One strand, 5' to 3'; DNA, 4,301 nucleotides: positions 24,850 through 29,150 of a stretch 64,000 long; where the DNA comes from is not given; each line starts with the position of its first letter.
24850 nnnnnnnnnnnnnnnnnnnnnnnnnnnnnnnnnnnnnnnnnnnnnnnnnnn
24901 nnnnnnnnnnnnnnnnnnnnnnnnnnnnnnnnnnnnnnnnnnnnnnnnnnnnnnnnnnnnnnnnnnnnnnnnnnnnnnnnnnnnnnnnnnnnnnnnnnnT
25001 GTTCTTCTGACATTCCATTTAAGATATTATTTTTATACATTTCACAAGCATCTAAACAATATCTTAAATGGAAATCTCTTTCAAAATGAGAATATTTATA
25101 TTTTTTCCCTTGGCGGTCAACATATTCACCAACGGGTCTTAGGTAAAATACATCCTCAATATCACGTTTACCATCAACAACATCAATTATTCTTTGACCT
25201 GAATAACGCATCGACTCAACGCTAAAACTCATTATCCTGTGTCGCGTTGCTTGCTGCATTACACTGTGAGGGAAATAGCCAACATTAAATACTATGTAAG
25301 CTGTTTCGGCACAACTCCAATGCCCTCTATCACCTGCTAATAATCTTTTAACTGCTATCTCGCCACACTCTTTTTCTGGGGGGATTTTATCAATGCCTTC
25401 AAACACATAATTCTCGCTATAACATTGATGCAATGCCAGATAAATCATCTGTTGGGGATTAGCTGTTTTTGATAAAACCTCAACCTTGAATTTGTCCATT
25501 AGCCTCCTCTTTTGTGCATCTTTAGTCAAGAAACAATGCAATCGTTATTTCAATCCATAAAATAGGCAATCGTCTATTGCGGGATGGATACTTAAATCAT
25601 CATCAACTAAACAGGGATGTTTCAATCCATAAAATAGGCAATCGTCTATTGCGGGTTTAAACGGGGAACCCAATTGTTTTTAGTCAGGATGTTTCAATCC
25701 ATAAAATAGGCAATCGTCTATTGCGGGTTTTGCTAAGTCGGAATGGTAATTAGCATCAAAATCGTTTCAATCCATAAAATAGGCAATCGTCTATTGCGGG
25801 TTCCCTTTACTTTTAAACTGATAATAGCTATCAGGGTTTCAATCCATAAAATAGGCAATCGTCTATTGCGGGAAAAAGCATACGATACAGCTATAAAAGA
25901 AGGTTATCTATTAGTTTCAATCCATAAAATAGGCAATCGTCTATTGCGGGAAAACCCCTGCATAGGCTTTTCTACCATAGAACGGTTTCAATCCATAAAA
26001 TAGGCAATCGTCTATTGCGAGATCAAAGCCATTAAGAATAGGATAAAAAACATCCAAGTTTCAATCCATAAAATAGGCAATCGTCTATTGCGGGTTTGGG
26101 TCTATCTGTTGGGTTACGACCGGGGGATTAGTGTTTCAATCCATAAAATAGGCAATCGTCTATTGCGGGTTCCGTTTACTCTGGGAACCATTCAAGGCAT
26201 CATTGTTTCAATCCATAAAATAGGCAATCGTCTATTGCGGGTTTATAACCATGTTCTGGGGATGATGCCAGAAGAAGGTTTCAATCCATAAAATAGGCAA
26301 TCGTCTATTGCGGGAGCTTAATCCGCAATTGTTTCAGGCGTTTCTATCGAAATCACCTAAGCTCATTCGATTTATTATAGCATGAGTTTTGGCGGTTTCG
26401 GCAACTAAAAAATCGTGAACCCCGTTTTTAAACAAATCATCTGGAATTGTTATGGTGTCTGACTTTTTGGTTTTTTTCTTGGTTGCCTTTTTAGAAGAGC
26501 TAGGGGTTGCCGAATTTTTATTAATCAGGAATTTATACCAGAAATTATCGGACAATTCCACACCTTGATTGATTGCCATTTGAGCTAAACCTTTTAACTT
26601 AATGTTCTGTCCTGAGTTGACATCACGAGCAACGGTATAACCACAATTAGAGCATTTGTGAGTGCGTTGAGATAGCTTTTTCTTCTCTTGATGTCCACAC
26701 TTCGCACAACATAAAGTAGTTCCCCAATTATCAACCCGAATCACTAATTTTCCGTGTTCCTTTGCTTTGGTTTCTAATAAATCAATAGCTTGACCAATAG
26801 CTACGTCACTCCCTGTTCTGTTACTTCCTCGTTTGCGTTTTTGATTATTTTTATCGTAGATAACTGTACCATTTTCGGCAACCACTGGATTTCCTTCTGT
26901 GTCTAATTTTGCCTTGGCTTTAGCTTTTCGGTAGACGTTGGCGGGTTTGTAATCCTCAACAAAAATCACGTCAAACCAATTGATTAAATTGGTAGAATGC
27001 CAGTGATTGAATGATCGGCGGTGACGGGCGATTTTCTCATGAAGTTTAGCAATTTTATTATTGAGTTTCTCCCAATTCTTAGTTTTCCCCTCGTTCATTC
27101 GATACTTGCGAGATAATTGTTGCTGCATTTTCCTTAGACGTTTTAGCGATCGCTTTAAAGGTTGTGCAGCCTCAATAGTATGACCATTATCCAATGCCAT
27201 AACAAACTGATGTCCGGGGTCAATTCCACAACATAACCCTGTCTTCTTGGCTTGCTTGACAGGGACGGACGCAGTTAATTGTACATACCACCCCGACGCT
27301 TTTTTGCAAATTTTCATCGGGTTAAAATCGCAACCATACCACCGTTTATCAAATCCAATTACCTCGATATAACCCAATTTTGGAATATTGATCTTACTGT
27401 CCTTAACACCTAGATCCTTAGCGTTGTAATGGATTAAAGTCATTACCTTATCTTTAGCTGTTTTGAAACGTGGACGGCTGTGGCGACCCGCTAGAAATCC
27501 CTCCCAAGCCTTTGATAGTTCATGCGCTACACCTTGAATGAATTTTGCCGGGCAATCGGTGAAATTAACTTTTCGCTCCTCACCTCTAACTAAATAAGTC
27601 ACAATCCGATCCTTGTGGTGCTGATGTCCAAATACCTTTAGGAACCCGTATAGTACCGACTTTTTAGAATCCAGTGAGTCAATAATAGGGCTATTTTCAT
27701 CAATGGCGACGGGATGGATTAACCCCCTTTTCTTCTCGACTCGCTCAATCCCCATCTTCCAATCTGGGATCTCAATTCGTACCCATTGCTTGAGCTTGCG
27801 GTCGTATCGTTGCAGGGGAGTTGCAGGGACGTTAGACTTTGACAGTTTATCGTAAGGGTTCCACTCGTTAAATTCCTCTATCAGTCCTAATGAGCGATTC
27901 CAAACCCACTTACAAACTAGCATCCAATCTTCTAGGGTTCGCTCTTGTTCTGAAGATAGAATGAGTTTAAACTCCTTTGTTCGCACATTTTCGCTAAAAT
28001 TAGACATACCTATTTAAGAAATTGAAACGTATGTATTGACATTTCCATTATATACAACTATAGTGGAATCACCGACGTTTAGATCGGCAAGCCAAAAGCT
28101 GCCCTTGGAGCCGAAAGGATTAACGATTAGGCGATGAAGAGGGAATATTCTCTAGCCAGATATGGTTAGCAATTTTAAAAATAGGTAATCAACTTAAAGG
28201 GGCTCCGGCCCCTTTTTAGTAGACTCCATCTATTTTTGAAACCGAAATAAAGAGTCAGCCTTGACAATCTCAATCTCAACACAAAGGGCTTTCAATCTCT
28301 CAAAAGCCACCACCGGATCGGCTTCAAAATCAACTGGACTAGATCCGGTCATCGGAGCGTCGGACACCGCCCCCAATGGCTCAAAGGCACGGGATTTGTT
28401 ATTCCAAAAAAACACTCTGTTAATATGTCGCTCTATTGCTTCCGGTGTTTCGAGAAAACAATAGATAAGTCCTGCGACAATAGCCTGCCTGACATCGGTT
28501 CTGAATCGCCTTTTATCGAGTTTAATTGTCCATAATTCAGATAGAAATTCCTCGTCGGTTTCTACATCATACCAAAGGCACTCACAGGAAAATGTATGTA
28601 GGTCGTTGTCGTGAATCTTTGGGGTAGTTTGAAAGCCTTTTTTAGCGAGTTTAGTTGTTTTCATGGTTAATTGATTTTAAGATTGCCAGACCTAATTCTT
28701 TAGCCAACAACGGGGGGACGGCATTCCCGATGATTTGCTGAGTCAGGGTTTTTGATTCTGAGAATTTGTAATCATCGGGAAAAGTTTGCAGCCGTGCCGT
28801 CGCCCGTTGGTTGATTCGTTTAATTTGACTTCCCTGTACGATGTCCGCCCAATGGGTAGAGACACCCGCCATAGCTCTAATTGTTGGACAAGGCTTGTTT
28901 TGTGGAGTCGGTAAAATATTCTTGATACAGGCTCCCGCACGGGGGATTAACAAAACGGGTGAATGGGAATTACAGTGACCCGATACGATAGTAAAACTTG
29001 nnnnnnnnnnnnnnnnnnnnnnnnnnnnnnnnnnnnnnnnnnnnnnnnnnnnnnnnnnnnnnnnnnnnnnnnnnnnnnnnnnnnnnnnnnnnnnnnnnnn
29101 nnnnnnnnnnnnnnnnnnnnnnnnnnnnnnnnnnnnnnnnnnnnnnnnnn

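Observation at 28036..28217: Candidate tracrRNA transcribed divergently, just upstream of the nuclease gene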

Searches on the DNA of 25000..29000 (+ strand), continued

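Call 35: search_with_rna_model(model_id=R1, sources=[L022, L032, L034, L065, L054], max_evalue=10, show_alignments=5)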
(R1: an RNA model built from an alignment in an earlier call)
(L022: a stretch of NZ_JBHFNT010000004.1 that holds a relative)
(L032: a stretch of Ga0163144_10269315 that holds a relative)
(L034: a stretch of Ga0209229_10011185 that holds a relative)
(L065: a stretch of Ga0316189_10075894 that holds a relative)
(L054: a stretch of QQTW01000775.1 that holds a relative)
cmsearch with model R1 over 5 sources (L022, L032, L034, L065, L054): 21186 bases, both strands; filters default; matches with E-value up to 10: 5.
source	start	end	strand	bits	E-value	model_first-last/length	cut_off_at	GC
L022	2760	2895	-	23.5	0.00058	1-122/122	no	0.44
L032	24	162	-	21.7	0.0015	1-122/122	no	0.44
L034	2018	2161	+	16.7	0.022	1-122/122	no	0.46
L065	2277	2404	+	15.3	0.045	1-122/122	no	0.5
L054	2935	3044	+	14.8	0.058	1-122/122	no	0.37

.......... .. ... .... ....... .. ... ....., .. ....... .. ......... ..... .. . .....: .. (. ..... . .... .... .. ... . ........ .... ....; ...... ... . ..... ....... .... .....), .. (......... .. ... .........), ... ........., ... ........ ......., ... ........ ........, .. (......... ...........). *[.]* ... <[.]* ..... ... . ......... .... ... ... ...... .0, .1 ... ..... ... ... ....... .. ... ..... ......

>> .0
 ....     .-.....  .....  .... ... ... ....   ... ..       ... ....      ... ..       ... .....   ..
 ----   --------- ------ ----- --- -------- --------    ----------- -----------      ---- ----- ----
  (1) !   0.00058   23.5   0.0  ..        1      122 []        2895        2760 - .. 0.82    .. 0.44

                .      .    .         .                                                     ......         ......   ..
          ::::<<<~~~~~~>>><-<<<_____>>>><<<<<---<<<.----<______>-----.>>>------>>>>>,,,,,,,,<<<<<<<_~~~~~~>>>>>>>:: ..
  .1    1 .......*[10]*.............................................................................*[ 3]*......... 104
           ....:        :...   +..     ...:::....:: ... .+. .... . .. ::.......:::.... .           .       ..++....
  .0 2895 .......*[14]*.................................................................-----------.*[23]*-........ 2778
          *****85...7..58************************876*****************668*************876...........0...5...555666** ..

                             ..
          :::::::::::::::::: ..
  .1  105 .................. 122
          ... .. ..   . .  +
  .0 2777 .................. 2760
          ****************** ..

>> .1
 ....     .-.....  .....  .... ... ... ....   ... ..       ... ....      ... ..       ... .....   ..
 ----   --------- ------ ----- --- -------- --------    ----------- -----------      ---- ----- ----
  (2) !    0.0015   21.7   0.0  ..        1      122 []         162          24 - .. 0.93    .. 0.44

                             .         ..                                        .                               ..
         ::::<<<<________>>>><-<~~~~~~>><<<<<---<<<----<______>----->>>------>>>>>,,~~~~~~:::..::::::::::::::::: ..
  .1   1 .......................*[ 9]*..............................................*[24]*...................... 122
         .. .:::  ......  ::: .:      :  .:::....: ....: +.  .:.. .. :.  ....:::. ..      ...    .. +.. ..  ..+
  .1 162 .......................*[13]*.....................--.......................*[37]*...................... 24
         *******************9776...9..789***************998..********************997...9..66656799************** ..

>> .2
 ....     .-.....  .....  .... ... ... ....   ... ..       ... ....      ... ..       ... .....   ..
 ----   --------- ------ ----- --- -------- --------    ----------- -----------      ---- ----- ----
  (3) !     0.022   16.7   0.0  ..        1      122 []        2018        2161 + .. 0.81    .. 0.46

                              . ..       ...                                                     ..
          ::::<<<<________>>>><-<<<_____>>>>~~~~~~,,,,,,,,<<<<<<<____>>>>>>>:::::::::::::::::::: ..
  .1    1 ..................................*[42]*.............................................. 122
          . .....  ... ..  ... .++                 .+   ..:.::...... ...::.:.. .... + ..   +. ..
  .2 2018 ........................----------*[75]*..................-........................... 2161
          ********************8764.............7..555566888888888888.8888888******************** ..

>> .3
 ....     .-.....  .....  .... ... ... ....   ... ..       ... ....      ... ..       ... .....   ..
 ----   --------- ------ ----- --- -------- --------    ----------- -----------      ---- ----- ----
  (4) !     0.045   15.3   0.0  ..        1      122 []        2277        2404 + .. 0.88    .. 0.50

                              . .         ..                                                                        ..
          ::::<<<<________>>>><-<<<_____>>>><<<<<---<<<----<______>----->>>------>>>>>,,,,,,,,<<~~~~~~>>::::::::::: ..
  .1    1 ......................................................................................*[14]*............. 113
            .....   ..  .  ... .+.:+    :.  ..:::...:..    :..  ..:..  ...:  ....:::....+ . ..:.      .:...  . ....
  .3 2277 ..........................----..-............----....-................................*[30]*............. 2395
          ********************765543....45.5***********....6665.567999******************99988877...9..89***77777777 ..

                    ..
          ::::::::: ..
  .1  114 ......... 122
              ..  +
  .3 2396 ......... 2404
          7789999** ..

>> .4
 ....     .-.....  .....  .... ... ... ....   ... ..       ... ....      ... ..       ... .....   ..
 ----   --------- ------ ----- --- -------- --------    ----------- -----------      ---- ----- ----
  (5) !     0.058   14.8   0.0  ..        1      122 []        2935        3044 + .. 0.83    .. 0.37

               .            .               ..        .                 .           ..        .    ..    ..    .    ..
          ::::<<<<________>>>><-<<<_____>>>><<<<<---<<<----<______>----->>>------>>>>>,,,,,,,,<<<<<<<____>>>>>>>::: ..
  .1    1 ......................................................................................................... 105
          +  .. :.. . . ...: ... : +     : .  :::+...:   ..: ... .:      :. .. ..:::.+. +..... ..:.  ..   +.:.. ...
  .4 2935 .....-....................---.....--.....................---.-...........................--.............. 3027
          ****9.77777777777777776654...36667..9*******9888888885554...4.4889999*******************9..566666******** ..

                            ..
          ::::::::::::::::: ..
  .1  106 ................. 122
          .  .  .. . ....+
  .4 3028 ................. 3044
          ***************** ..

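Call 42: search_with_rna_model(model_id=R1, sources=[window, L004, L010, L014, L015, L018, L028, L031, L022, L032, L034, L065], max_evalue=0.1, make_alignment=true)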
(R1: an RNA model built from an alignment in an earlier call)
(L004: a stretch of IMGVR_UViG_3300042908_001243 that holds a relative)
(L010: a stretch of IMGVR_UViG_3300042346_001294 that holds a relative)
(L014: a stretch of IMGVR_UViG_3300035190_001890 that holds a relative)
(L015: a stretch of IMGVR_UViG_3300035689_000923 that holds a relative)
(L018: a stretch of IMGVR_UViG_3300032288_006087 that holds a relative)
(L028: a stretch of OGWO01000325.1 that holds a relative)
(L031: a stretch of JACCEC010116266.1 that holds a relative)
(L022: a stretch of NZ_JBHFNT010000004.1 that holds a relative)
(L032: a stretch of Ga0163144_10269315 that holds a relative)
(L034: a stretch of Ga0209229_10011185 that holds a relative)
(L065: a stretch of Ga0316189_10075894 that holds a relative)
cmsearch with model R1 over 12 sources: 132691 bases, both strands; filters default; matches with E-value up to 0.1: 10.
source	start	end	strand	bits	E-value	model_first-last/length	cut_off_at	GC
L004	3819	3940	-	155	1.4e-33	1-122/122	no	0.41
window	28068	28190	+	151.8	8.2e-33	1-122/122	no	0.42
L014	3817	3939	-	150.5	1.6e-32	1-122/122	no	0.46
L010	3818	3940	-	150.1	1.9e-32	1-122/122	no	0.41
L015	578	700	-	149.1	3.4e-32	1-122/122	no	0.44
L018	3824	3941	-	130.9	5.4e-28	1-122/122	no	0.44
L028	59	176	-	130.2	7.8e-28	1-122/122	no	0.43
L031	2806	2923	-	126.5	5.7e-27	1-122/122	no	0.48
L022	2760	2895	-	23.5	0.0036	1-122/122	no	0.44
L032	24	162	-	21.7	0.0092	1-122/122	no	0.44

Alignment A4: 10 matches aligned to the model, 191 columns, each read 5' to 3' on its own strand. Consensus structure (alignment columns), stored with it:
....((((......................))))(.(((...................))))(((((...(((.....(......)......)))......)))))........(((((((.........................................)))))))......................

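Call 53: search_with_rna_model(model_id=R1, sources=[L004, L010, L014, L015, L018, L028, L031, L022, L032, L034, L065, L021], max_evalue=0.5, make_alignment=true)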
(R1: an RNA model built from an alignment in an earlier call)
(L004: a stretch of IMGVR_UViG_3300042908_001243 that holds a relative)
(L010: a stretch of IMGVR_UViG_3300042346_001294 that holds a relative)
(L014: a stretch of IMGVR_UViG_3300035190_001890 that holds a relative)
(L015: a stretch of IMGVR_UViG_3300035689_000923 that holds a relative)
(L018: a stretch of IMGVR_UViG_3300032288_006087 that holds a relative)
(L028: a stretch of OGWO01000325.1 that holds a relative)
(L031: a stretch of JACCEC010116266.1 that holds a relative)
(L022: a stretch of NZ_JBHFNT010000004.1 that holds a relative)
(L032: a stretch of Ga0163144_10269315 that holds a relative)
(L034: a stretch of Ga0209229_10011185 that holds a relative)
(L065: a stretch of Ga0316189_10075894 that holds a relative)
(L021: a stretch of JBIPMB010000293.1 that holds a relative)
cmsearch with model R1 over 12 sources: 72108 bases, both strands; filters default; matches with E-value up to 0.5: 12.
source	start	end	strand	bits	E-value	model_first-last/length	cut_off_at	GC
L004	3819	3940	-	155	7.8e-34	1-122/122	no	0.41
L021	955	1077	-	152.7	2.7e-33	1-122/122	no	0.41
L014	3817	3939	-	150.5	8.9e-33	1-122/122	no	0.46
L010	3818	3940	-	150.1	1.1e-32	1-122/122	no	0.41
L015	578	700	-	149.1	1.8e-32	1-122/122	no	0.44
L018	3824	3941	-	130.9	2.9e-28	1-122/122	no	0.44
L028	59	176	-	130.2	4.2e-28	1-122/122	no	0.43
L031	2806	2923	-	126.5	3.1e-27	1-122/122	no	0.48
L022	2760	2895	-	23.5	0.002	1-122/122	no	0.44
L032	24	162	-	21.7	0.005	1-122/122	no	0.44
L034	2018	2161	+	16.7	0.074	1-122/122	no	0.46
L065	2277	2404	+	15.3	0.15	1-122/122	no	0.5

Alignment A5: 12 matches aligned to the model, 266 columns, each read 5' to 3' on its own strand. Consensus structure (alignment columns), stored with it:
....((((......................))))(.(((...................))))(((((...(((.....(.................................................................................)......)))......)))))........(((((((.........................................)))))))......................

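Call 54: build_rna_model(alignment_id=A5)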
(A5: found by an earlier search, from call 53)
Model R2 built from alignment A5 (12 sequences, 266 columns); structure: stored with the alignment.
model positions 121; base pairs 24; branch points 3; effective number of sequences 1.97; information 0.59 bits per position. Calibrated on 0.2 Mb of random sequence (short: E-values are rough).
structure used (alignment columns):
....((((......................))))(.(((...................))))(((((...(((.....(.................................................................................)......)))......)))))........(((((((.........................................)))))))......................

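Call 55: search_with_rna_model(model_id=R2, sources=[L022, L023, L024, L025, L032, L033, L034, L035, L036, L037, L038, L039, L040, L041, L042, L043, L044, L045, L046, L047, L048, L049, L050, L051, L053, L054, L055, L056, L057, L058, L059, L060, L061, L062, L063, L064, L065, L066, L067, L068, L069, L070, L071, L072, L073, L074, L075, L076, L077, L078, L079, L080, L081, L082, L083, L084, L085, L086, L087, L088, L089, L090, L091, L092, L093, L094, L095, L096], max_evalue=5)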
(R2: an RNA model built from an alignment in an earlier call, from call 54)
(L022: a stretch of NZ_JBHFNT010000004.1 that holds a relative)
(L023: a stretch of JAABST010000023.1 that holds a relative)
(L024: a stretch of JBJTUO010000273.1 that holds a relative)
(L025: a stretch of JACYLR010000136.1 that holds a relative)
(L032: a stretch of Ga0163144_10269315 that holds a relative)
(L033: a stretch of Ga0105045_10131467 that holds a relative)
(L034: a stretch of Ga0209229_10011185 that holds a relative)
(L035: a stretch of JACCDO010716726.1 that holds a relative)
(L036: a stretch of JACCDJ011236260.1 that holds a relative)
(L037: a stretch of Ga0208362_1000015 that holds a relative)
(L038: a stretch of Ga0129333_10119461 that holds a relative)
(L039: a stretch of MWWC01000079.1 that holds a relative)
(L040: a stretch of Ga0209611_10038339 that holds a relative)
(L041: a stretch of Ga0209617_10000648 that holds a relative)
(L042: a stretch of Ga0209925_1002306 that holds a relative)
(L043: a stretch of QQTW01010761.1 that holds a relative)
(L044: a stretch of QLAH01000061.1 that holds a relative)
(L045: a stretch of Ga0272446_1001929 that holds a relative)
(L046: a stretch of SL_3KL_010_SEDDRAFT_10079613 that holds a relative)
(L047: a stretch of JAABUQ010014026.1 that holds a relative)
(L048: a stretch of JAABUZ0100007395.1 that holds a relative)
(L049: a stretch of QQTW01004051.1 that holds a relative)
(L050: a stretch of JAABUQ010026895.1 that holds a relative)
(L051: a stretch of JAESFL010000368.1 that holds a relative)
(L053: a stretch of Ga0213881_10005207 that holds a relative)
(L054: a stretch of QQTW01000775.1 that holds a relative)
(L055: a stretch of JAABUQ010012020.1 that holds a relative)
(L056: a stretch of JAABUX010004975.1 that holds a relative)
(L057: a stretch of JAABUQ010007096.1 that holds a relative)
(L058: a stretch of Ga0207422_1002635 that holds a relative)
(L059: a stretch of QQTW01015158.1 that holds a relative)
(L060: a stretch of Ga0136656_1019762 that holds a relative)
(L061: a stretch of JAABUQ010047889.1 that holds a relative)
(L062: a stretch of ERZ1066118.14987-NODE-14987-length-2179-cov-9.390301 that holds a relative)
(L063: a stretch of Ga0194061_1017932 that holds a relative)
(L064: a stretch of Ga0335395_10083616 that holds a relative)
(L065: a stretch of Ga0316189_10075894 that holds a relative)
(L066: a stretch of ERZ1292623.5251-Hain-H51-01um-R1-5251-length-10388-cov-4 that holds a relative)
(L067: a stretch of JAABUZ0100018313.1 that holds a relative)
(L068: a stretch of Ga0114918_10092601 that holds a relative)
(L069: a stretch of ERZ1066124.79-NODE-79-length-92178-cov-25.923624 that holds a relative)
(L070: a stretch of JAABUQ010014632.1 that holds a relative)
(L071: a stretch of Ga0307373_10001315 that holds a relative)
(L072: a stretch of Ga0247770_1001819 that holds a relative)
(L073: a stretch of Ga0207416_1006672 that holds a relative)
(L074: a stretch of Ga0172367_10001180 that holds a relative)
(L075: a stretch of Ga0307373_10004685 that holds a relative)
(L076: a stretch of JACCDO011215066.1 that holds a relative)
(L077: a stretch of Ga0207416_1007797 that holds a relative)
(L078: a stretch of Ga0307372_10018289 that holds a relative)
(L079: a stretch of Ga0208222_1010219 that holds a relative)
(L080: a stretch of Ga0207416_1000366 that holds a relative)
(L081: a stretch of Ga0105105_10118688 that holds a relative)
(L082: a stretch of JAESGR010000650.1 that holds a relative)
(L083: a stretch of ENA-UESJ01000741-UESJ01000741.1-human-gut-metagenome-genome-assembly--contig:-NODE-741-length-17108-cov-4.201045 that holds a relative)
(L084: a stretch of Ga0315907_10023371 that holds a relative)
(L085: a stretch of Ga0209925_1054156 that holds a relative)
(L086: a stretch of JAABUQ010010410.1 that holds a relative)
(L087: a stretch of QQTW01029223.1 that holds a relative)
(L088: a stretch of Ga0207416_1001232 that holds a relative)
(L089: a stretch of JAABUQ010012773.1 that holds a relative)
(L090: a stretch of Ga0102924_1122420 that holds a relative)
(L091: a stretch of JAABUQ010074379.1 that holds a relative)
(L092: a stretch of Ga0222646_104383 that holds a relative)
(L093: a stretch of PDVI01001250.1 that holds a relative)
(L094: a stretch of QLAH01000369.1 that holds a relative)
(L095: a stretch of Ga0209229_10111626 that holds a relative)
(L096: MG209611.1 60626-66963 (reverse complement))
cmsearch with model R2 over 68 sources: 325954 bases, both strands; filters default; matches with E-value up to 5: 17.
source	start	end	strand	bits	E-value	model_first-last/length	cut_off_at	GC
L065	2277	2404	+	58.1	1.4e-09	1-121/121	no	0.5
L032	62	162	-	50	7.6e-08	1-121/121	no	0.44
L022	2760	2895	-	49.8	8.2e-08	1-121/121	no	0.44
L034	2018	2161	+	38.7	2e-05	1-121/121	no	0.46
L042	4319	4523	+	33.8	0.00022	1-121/121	no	0.54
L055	4316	4412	+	25.3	0.015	1-121/121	no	0.59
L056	4316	4412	+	25.3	0.015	1-121/121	no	0.59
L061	991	1118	+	24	0.029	1-121/121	no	0.56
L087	3245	3375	+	21.9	0.082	1-121/121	no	0.58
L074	4334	4461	+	21.6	0.093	1-121/121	no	0.52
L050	4226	4370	+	21.4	0.1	1-121/121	no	0.54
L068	1732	1853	+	21.2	0.11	1-121/121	no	0.58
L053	3468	3596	+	20.7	0.14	1-121/121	no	0.58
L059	2183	2298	+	20.4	0.17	1-121/121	no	0.57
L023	2767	2929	-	17.9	0.57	1-121/121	no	0.48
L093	2896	3065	+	16.8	1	1-121/121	no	0.55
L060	1690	1792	+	16.6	1.1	1-121/121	no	0.6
